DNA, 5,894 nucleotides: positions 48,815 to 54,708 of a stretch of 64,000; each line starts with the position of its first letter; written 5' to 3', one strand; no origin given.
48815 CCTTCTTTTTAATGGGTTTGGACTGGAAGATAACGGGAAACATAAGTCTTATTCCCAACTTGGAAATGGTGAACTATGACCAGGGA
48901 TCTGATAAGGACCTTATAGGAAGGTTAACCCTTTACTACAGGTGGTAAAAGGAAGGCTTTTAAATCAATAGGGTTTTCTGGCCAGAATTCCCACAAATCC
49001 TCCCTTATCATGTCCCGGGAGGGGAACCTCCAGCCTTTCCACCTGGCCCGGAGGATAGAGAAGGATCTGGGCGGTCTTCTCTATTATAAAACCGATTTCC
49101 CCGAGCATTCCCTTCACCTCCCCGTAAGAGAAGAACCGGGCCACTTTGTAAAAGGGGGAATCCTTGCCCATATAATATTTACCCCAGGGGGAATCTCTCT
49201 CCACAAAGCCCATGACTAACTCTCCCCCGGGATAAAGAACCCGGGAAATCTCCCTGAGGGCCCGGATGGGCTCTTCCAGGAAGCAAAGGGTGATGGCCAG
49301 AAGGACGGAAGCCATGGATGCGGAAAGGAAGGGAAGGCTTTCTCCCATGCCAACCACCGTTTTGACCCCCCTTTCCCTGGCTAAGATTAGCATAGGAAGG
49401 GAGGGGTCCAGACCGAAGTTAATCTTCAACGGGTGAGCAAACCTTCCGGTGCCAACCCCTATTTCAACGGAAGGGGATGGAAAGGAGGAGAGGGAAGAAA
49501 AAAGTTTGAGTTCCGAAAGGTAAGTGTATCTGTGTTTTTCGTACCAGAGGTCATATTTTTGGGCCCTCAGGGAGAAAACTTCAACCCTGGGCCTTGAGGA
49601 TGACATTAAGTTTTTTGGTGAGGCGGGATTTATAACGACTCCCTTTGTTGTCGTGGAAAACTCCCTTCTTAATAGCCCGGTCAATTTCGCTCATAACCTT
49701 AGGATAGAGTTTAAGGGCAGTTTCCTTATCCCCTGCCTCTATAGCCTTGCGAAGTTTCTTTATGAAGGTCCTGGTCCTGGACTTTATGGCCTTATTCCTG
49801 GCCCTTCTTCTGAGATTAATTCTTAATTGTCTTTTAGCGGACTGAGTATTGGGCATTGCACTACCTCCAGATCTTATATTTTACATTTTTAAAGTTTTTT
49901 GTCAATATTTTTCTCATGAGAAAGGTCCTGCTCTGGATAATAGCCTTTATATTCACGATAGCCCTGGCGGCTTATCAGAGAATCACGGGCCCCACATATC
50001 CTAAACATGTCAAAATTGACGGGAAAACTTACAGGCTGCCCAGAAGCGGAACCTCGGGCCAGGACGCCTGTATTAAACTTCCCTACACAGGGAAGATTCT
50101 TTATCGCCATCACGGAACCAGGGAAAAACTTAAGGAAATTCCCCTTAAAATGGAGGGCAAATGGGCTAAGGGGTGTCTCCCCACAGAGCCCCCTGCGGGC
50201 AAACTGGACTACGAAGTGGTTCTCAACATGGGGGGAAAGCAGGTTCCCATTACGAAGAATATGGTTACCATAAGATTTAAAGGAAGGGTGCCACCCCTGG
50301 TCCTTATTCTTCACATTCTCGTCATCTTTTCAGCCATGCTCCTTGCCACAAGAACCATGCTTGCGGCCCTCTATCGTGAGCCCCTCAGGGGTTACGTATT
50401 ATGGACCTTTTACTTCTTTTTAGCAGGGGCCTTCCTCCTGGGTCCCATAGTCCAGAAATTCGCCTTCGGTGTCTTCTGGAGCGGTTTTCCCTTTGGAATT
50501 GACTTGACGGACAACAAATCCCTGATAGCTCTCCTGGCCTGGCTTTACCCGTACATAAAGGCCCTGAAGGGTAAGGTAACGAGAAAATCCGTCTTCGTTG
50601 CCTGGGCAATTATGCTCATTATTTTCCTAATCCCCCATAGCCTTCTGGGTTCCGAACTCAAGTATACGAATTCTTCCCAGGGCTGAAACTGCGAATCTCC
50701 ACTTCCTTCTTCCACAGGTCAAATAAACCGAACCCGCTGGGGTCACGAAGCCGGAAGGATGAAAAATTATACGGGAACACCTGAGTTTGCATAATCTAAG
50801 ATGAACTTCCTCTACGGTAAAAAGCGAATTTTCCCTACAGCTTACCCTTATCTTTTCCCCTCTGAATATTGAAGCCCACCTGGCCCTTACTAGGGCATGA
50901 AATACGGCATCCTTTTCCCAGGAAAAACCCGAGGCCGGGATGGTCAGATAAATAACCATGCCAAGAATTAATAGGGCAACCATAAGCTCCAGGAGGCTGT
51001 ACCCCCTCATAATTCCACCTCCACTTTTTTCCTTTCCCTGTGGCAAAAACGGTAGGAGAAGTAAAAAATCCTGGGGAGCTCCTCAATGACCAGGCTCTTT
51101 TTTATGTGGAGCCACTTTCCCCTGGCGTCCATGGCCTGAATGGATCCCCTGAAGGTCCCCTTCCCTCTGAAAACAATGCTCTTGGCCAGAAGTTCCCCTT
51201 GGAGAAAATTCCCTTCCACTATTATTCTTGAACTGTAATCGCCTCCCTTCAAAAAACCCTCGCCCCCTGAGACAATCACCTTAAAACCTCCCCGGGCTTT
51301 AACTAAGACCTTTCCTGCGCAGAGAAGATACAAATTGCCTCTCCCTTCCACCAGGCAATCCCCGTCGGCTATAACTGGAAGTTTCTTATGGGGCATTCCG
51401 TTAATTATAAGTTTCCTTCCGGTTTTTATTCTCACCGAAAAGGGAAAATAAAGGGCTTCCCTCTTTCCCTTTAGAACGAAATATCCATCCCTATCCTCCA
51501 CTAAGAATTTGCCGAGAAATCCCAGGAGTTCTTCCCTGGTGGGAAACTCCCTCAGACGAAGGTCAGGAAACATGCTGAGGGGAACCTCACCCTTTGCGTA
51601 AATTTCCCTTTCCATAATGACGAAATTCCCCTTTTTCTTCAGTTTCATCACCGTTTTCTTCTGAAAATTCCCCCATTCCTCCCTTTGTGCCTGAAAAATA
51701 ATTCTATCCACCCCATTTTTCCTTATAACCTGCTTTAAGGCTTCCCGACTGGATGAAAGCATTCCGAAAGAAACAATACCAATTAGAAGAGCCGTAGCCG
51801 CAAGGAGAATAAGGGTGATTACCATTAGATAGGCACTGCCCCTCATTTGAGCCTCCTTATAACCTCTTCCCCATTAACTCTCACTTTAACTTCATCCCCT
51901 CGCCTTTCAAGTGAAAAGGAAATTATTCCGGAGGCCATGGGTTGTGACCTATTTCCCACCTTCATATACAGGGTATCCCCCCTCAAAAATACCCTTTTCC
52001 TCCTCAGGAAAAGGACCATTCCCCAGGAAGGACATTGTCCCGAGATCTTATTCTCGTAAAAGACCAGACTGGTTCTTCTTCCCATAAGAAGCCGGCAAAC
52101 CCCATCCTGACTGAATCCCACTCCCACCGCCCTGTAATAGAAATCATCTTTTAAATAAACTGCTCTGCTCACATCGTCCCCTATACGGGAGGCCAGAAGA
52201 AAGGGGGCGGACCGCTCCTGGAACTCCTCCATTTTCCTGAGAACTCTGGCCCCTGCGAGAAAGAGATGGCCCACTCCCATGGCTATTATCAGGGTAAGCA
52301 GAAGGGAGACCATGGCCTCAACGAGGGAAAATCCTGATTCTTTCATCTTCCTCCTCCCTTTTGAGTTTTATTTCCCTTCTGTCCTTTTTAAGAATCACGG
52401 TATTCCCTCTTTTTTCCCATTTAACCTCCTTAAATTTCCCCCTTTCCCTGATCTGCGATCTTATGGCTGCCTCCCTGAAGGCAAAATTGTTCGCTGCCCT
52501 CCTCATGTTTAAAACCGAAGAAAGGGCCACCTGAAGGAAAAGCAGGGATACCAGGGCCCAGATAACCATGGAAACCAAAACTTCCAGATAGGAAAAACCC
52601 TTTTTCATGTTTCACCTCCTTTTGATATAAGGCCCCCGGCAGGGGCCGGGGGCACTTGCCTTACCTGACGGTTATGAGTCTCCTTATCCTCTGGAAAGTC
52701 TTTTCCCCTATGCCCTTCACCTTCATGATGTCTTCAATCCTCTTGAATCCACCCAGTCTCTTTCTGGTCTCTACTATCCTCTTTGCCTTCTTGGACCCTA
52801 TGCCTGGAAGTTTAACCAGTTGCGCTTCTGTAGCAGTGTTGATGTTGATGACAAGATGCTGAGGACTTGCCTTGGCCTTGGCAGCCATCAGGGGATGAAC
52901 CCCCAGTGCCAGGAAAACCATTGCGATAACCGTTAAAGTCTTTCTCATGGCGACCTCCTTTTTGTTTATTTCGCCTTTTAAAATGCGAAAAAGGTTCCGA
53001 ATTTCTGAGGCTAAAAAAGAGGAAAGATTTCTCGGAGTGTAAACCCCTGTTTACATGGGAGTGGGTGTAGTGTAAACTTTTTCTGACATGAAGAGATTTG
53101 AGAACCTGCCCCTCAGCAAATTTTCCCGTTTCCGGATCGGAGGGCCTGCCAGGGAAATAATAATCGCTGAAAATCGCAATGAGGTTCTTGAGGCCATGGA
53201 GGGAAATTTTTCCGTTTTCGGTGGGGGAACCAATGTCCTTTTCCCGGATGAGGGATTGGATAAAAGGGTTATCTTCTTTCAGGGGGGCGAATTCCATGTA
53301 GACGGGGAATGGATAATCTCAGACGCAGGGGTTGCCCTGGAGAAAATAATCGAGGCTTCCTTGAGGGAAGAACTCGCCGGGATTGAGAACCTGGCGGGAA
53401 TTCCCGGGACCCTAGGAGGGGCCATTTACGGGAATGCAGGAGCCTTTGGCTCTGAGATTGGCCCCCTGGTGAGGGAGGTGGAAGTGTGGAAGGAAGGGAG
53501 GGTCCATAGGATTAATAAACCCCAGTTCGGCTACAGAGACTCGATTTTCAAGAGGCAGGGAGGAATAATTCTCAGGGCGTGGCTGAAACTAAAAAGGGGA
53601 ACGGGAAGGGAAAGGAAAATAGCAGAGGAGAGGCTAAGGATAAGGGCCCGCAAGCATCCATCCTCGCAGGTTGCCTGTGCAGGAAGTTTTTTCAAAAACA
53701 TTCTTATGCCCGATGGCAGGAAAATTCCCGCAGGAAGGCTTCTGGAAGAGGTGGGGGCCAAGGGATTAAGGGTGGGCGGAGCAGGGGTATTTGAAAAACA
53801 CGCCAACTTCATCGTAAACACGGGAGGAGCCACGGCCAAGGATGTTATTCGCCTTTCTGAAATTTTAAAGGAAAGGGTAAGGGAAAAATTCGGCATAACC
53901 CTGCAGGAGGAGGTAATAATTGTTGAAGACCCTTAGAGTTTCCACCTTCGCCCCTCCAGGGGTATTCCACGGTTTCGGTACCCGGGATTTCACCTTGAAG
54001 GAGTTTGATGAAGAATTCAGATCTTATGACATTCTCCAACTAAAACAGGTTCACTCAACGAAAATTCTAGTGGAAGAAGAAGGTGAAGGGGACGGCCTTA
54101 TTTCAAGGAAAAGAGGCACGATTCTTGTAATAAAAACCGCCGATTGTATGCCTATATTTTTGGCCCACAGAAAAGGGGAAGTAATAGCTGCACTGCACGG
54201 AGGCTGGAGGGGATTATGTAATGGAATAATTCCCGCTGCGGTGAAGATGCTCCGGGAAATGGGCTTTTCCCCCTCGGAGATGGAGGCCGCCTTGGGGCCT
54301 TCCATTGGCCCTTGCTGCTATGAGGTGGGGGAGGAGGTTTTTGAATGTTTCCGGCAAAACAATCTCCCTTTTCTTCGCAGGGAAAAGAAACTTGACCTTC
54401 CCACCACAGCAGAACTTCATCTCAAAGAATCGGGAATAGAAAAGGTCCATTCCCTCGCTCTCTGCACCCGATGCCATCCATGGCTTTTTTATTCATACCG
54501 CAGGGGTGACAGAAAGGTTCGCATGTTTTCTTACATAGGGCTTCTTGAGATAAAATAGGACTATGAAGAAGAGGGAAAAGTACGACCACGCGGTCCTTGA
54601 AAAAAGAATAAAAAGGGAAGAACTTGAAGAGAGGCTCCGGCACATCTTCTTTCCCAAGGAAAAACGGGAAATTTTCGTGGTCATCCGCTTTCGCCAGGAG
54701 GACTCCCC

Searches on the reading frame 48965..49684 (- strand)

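Call 66: search_protein_families(library=pfam, proteins=[window:48965-49684:-], max_evalue=0.00001)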
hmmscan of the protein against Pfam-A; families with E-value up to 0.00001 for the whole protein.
window:48965-49684:- (239 aa): 2 families
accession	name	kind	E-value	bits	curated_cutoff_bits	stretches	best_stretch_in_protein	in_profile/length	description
PF08241.18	Methyltransf_11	-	2.1e-14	54.3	21.2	1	73-158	1-95/95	Methyltransferase domain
PF13649.12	Methyltransf_25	-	3.3e-09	37.8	27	1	74-154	3-97/97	Methyltransferase domain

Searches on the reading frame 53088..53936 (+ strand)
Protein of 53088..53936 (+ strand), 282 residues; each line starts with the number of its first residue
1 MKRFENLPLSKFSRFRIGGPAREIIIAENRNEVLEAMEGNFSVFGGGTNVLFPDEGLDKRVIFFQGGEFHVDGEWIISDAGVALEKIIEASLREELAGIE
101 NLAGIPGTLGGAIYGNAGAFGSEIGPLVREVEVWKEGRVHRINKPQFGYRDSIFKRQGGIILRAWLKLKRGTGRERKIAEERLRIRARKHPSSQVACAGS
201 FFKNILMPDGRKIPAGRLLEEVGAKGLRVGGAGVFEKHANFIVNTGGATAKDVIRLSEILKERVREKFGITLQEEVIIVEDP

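Call 66: search_protein_families(library=pfam, proteins=[window:53088-53936:+], max_evalue=0.00001)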
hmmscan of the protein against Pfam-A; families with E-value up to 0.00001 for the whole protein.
window:53088-53936:+ (282 aa): 2 families
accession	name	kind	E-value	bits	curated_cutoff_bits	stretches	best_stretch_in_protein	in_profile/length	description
PF02873.21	MurB_C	-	1.6e-28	99.2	27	1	180-279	4-99/99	UDP-N-acetylenolpyruvoylglucosamine reductase, C-terminal domain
PF01565.28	FAD_binding_4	-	1.6e-08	34.7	26.4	1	39-135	25-130/139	FAD binding domain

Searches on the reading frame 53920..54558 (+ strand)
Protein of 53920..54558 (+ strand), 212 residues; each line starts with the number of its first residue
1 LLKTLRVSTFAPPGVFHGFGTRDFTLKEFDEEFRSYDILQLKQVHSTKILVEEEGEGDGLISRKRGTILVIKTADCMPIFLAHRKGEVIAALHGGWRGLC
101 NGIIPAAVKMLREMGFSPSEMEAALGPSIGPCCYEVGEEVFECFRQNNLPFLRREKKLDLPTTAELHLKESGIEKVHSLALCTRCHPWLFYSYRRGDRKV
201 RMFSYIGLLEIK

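Call 67: search_protein_families(library=pfam, proteins=[window:53920-54558:+], max_evalue=0.00001)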
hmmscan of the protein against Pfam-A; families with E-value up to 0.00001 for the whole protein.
window:53920-54558:+ (212 aa): 1 family
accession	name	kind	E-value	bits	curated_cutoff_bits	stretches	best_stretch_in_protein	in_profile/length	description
PF02578.20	Cu-oxidase_4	-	7.4e-50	170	22.9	1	36-206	44-237/238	Multi-copper polyphenol oxidoreductase laccase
